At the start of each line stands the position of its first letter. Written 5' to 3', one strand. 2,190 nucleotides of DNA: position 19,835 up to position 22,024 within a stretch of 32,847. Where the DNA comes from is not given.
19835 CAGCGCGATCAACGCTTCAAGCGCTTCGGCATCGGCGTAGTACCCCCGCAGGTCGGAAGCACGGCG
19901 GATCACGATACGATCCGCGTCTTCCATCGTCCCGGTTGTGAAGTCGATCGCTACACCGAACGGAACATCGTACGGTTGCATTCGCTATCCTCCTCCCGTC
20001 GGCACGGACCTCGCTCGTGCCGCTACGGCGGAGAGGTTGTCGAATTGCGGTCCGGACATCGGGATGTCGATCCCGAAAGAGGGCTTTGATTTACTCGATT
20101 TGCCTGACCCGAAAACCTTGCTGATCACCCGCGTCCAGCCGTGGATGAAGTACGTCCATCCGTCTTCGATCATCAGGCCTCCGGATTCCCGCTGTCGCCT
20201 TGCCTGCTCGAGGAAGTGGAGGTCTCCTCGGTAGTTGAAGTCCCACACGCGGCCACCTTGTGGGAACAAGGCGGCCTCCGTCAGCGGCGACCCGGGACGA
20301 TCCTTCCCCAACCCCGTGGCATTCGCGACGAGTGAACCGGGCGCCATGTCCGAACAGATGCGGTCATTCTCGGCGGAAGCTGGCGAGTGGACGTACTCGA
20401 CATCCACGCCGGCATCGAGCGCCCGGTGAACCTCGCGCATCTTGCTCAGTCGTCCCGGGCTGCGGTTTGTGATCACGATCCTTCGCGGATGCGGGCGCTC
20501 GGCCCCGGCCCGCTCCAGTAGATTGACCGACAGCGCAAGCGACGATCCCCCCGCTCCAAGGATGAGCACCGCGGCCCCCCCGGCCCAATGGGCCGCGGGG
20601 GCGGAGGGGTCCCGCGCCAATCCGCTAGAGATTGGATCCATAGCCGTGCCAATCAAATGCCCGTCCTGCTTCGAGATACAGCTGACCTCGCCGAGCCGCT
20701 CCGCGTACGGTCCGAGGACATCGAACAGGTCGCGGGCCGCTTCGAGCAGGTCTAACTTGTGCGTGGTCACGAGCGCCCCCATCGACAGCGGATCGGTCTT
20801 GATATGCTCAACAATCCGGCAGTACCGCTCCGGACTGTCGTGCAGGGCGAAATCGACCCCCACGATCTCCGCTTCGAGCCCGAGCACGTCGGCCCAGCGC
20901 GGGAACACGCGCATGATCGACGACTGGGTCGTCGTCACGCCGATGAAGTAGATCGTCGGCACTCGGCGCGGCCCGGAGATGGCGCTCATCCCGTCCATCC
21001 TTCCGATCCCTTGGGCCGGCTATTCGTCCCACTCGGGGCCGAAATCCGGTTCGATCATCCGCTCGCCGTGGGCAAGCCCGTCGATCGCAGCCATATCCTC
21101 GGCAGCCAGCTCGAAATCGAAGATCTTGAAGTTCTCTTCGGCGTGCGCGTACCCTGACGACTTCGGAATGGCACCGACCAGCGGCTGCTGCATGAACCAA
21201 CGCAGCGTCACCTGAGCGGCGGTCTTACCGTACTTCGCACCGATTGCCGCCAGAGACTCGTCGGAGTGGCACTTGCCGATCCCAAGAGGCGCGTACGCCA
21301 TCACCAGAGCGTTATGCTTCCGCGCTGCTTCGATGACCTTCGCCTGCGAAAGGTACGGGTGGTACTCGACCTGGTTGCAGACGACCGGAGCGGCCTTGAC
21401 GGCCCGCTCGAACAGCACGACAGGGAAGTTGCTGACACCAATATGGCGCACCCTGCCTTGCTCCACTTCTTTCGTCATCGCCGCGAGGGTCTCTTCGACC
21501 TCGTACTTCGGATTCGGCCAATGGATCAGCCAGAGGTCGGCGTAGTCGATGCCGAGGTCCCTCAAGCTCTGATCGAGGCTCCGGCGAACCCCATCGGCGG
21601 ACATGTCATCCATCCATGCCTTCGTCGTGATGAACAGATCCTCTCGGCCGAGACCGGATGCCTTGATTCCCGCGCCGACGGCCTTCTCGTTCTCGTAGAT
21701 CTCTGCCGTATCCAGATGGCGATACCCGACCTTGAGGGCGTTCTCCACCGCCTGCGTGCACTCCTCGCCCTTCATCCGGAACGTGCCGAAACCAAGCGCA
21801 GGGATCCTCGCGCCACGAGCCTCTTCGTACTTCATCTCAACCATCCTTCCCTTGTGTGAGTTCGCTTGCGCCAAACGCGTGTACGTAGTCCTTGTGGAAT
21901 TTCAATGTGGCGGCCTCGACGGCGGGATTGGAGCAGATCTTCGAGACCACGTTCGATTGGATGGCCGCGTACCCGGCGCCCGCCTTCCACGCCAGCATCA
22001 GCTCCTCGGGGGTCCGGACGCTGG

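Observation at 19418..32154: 14-gene minus-strand operon with an unfamiliar enzyme combination: candidate undescribed sugar/polyol catabolic pathway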

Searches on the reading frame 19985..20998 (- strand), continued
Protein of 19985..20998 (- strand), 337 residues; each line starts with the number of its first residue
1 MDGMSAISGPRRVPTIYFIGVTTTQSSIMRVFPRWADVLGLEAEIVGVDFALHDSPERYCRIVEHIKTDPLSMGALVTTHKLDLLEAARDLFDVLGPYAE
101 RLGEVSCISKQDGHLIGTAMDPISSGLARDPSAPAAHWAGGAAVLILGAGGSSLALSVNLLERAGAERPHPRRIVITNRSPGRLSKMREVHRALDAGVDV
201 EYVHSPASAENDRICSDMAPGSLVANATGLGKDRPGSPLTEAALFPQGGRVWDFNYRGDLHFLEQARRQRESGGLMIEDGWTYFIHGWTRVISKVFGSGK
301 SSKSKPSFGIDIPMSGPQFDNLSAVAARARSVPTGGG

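Call 61: get_annotated_region(hit=H15, flank=9000)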
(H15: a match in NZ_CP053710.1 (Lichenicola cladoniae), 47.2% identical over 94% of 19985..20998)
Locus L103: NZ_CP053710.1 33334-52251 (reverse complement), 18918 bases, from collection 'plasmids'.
description: Lichenicola cladoniae strain PAMC 26569 plasmid unnamed2, complete sequence
organism: Lichenicola cladoniae (NCBI taxid 1484109)
taxonomy: Bacteria; Pseudomonadota; Alphaproteobacteria; Rhodospirillales; Acetobacteraceae; Lichenicola; Lichenicola cladoniae
host: -; source: Cladonia borealis,cell culture,lichen; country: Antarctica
typing (MOB-suite, as given by PLSDB): non-mobilizable
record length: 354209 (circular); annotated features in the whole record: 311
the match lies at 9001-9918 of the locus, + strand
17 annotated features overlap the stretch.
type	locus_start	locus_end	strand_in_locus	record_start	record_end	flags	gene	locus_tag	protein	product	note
CDS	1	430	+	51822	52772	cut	-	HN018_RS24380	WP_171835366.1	LysR family transcriptional regulator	-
CDS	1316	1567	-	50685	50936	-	-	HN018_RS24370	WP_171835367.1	SDR family oxidoreductase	-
CDS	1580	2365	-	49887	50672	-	-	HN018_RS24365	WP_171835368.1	SDR family oxidoreductase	-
CDS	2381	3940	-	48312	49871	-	-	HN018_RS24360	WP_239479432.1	FGGY family carbohydrate kinase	GO:0005975 - carbohydrate metabolic process [Evidence IEA]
CDS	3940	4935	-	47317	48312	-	-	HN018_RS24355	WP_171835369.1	ABC transporter permease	GO:0008643 - carbohydrate transport [Evidence IEA]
CDS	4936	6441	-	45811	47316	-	-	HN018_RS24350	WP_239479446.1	sugar ABC transporter ATP-binding protein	-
CDS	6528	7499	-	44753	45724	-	-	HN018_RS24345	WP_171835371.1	substrate-binding domain-containing protein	-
CDS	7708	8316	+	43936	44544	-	-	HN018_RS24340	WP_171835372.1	glucose-6-phosphate isomerase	-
CDS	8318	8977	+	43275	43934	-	eda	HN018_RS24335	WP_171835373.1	bifunctional 4-hydroxy-2-oxoglutarate aldolase/2-dehydro-3-deoxy-phosphogluconate aldolase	GO:0009255 - Entner-Doudoroff pathway through 6-phosphogluconate [Evidence IEA]; GO:0009084 - glutamine family amino ...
CDS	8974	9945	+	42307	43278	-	-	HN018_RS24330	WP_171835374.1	shikimate dehydrogenase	-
CDS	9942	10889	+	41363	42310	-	-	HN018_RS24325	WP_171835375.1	phosphoglycerate dehydrogenase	-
CDS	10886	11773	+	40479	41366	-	-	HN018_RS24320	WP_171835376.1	MBL fold metallo-hydrolase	-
CDS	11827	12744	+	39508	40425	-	-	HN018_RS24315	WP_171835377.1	SIS domain-containing protein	GO:1901135 - carbohydrate derivative metabolic process [Evidence IEA]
CDS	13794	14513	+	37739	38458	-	-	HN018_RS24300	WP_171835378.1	SDR family NAD(P)-dependent oxidoreductase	-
CDS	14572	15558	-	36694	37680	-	-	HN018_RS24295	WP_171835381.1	IS5 family transposase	-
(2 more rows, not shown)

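Call 77: search_protein_families(library=pfam, max_evalue=1, proteins=[L098:7258-7656:+, L098:4455-5078:-])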
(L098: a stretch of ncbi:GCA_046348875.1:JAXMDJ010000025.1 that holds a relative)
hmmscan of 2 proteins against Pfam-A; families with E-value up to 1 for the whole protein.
L098:7258-7656:+ (132 aa): 0 families

L098:4455-5078:- (207 aa): 3 families
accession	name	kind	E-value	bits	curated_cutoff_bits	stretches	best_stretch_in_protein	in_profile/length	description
PF00903.31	Glyoxalase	-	4.7e-07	30.6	20.6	2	8-116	10-121/121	Glyoxalase/Bleomycin resistance protein/Dioxygenase superfamily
PF18029.7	Glyoxalase_6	-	5.4e-07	30.7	23.6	2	96-163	39-92/106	Glyoxalase-like domain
PF13669.12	Glyoxalase_4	-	3e-05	24.7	27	1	127-161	66-101/109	Glyoxalase/Bleomycin resistance protein/Dioxygenase superfamily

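Call 80: find_encoding_contigs(protein=P0406, flank=9000, max_places=1)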
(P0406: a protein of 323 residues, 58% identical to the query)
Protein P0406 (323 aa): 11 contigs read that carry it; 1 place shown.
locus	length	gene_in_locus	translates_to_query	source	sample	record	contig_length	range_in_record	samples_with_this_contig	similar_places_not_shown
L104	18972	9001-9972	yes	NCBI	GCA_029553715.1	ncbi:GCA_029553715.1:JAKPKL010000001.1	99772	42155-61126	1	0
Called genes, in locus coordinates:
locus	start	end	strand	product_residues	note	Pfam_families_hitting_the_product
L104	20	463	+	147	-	PF02502:LacAB_rpiB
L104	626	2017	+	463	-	PF00004:AAA (weak), PF07728:AAA_5 (faint), PF13401:AAA_22 (weak), PF07724:AAA_2, PF00004:AAA (weak)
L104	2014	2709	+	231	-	PF02578:Cu-oxidase_4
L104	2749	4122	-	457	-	PF01171:ATP_bind_3, PF11734:TilS_C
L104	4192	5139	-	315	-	PF07992:Pyr_redox_2, PF13738:Pyr_redox_3, PF00070:Pyr_redox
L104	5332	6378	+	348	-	PF01408:GFO_IDH_MocA, PF02894:GFO_IDH_MocA_C, PF22725:GFO_IDH_MocA_C3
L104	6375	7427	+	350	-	PF08240:ADH_N, PF16912:Glu_dehyd_C, PF00107:ADH_zinc_N, PF13602:ADH_zinc_N_2 (weak)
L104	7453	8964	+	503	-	PF00370:FGGY_N, PF01869:BcrAD_BadFG (weak), PF02782:FGGY_C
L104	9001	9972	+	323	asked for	-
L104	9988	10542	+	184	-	PF06560:GPI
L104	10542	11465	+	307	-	PF00389:2-Hacid_dh, PF02826:2-Hacid_dh_C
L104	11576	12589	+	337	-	PF18152:DAHP_snth_FXD, PF00793:DAHP_synth_1, PF03102:NeuB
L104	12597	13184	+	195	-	PF04079:SMC_ScpB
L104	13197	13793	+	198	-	PF00132:Hexapep, PF14602:Hexapep_2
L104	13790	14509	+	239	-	PF00702:Hydrolase, PF13419:HAD_2, PF13242:Hydrolase_like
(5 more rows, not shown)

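Call 81: find_encoding_contigs(protein=P0389, flank=9000, max_places=1)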
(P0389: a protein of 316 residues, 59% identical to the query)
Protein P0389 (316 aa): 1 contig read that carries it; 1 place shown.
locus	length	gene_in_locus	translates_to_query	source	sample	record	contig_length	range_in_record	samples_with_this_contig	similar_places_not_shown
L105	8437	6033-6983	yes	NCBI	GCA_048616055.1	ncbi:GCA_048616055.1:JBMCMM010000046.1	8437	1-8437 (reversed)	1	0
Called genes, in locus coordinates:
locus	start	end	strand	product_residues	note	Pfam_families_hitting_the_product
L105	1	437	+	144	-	PF01850:PIN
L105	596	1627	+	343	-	PF01408:GFO_IDH_MocA, PF02894:GFO_IDH_MocA_C, PF22725:GFO_IDH_MocA_C3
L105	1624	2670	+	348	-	PF08240:ADH_N, PF00107:ADH_zinc_N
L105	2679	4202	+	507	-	PF00370:FGGY_N, PF02782:FGGY_C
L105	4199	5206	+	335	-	PF00389:2-Hacid_dh, PF02826:2-Hacid_dh_C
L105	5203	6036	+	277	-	PF12802:MarR_2 (weak), PF08220:HTH_DeoR, PF12840:HTH_20 (weak), PF00455:DeoRC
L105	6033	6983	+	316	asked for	-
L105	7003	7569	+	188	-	PF06560:GPI, PF00190:Cupin_1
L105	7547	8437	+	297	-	PF13483:Lactamase_B_3, PF12706:Lactamase_B_2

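Call 83: predict_structure(alignment_id=A4)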
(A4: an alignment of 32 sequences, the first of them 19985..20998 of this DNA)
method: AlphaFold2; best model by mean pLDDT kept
length: 337 residues; sequences in the alignment: 32
mean_pLDDT: 84.2   pTM: 0.80
mean pLDDT of the five models: 84.2, 83.4, 83.1, 82.7, 82.4
residues with pLDDT >= 90: 155; 70-90: 133; 50-70: 35; < 50: 14
segments of 3 or more residues with pLDDT < 50: 1-4, 300-302, 304-306, 335-337
pLDDT, mean of each block of 10 residues (from residue 1): 57 91 81 89 90 89 95 89 94 92 89 90 63 77 92 85 90 95 91 90 95 97 85 71 96 77 93 89 78 72 51 79 86 56
secondary structure, 60 per line:
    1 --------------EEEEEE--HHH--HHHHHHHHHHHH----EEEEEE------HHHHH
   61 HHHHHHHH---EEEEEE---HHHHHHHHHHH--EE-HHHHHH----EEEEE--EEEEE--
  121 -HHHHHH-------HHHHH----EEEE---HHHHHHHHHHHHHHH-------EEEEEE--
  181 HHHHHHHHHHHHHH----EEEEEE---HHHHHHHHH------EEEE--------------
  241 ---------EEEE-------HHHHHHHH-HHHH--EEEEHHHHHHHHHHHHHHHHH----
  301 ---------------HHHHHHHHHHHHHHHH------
elements in order: E15-20 H28-39 E44-49 H56-68 E72-77 H81-91 H97-102 E107-111 E114-118 H122-127 H135-139 E144-147 H151-165 E173-178 H181-194 E199-204 H208-216 E223-226 E250-253 H261-268 H270-273 E276-279 H280-296 H316-331

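Call 85: fold_search(model_id=the predicted structure, library=pdb)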
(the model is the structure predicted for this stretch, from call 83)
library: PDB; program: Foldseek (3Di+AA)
matches with E <= 10: 1715; with E <= 0.001: 117
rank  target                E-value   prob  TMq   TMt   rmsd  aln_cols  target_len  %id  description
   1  2d5c_B                1.1e-15  1.00  0.62  0.78   4.8       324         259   22  Crystal Structure of Shikimate 5-Dehydrogenase (AroE) from Thermus Thermophilus HB8 in complex with shikimate (released 2006-05-01)
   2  2cy0_A                1.8e-15  1.00  0.61  0.76   4.9       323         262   22  Crystal Structure of Shikimate 5-Dehydrogenase (AroE) from Thermus Thermophilus HB8 in complex with NADP (released 2005-07-12)
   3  3toz_C                1.8e-15  1.00  0.62  0.72   6.3       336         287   18  2.2 Angstrom Crystal Structure of Shikimate 5-dehydrogenase from Listeria monocytogenes in Complex with NAD. (released 2011-09-21)
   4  1wxd_A                2.4e-15  1.00  0.61  0.76   5.0       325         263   22  Crystal Structure of Shikimate 5-Dehydrogenase (AroE) from Thermus Thermophilus HB8 (released 2005-02-01)
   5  3tnl_A                3.5e-15  1.00  0.60  0.69   4.8       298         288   20  1.45 Angstrom Crystal Structure of Shikimate 5-dehydrogenase from Listeria monocytogenes in Complex with Shikimate and (released 2011-09-28)
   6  3toz_D                3.5e-15  1.00  0.60  0.69   5.6       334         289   19  2.2 Angstrom Crystal Structure of Shikimate 5-dehydrogenase from Listeria monocytogenes in Complex with NAD. (released 2011-09-21)
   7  1vi2_B                3.7e-15  1.00  0.64  0.75   4.3       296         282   18  Crystal structure of shikimate-5-dehydrogenase with NAD (released 2003-12-30)
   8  3o8q_A                3.9e-15  1.00  0.58  0.71   5.6       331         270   16  1.45 Angstrom Resolution Crystal Structure of Shikimate 5-Dehydrogenase (aroE) from Vibrio cholerae (released 2010-08-18)
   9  3pgj_D                6.6e-15  1.00  0.53  0.64   5.5       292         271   16  2.49 Angstrom resolution crystal structure of shikimate 5-dehydrogenase (aroE) from Vibrio cholerae O1 biovar eltor st (released 2010-11-24)
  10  3toz_A                7.0e-15  1.00  0.61  0.69   5.7       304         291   19  2.2 Angstrom Crystal Structure of Shikimate 5-dehydrogenase from Listeria monocytogenes in Complex with NAD. (released 2011-09-21)
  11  3toz_B                7.4e-15  1.00  0.61  0.70   4.7       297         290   19  2.2 Angstrom Crystal Structure of Shikimate 5-dehydrogenase from Listeria monocytogenes in Complex with NAD. (released 2011-09-21)
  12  2egg_A                8.3e-15  1.00  0.64  0.76   4.8       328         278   18  Crystal Structure of Shikimate 5-Dehydrogenase (AroE) from Geobacillus kaustophilus (released 2008-03-18)
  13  2d5c_A                9.4e-15  1.00  0.60  0.75   4.9       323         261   23  Crystal Structure of Shikimate 5-Dehydrogenase (AroE) from Thermus Thermophilus HB8 in complex with shikimate (released 2006-05-01)
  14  3phg_A                9.4e-15  1.00  0.56  0.70   5.1       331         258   18  Crystal structure of the Shikimate 5-Dehydrogenase (aroE) from Helicobacter pylori (released 2011-11-09)
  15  4fos                  9.9e-15  1.00  0.56  0.69   5.0       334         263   18  Crystal Structure of Shikimate Dehydrogenase (aroE) Q237A Mutant from Helicobacter pylori in Complex with Shikimate (released 2012-12-26)
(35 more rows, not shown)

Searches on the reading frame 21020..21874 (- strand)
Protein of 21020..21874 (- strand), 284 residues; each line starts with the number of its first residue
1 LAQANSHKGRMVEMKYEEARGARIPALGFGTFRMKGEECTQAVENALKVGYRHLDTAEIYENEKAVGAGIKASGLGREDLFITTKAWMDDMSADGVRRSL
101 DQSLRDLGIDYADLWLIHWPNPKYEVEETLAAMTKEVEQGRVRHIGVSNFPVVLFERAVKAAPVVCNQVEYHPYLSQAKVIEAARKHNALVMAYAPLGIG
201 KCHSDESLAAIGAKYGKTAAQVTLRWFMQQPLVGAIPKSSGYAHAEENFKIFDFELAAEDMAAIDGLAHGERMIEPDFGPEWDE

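Call 5: search_protein_families(library=pfam, proteins=[window:21020-21874:-])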
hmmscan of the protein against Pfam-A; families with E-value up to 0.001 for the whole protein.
window:21020-21874:- (284 aa): 1 family
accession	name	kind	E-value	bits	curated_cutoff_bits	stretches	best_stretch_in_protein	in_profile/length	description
PF00248.27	Aldo_ket_red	-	8.1e-61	206.1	24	1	27-267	2-289/291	Aldo/keto reductase family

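Call 6: search_protein_families(library=ncbifam, max_evalue=0.01, proteins=[window:21020-21874:-])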
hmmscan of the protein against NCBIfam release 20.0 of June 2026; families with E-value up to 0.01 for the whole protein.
window:21020-21874:- (284 aa): 7 families
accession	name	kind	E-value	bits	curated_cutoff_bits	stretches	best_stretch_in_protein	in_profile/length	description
NF008377.0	PRK11172.1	equivalog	2.1e-74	250.1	327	1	23-283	2-267/267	2,5-didehydrogluconate reductase DkgB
NF008598.0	PRK11565.1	equivalog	3.8e-60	203.3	425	1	20-273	11-266/275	2,5-didehydrogluconate reductase DkgA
NF007695.0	PRK10376.1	subfamily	2.5e-21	76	280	1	37-269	40-288/290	oxidoreductase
NF049922.1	MethglyxlRedYdjG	equivalog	3e-15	56.1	550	1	90-232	108-250/326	NADH-dependent methylglyoxal reductase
TIGR01293.1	Kv_beta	subfamily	7.5e-15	54.8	365.4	1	20-200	9-213/319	voltage-dependent potassium channel subunit beta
NF007388.0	PRK09912.1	subfamily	1.3e-10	40.7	448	1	4-152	5-172/346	L-glyceraldehyde 3-phosphate reductase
NF007912.0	PRK10625.1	equivalog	5.9e-07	29.2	415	1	93-149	107-180/346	NADP(H)-dependent aldo-keto reductase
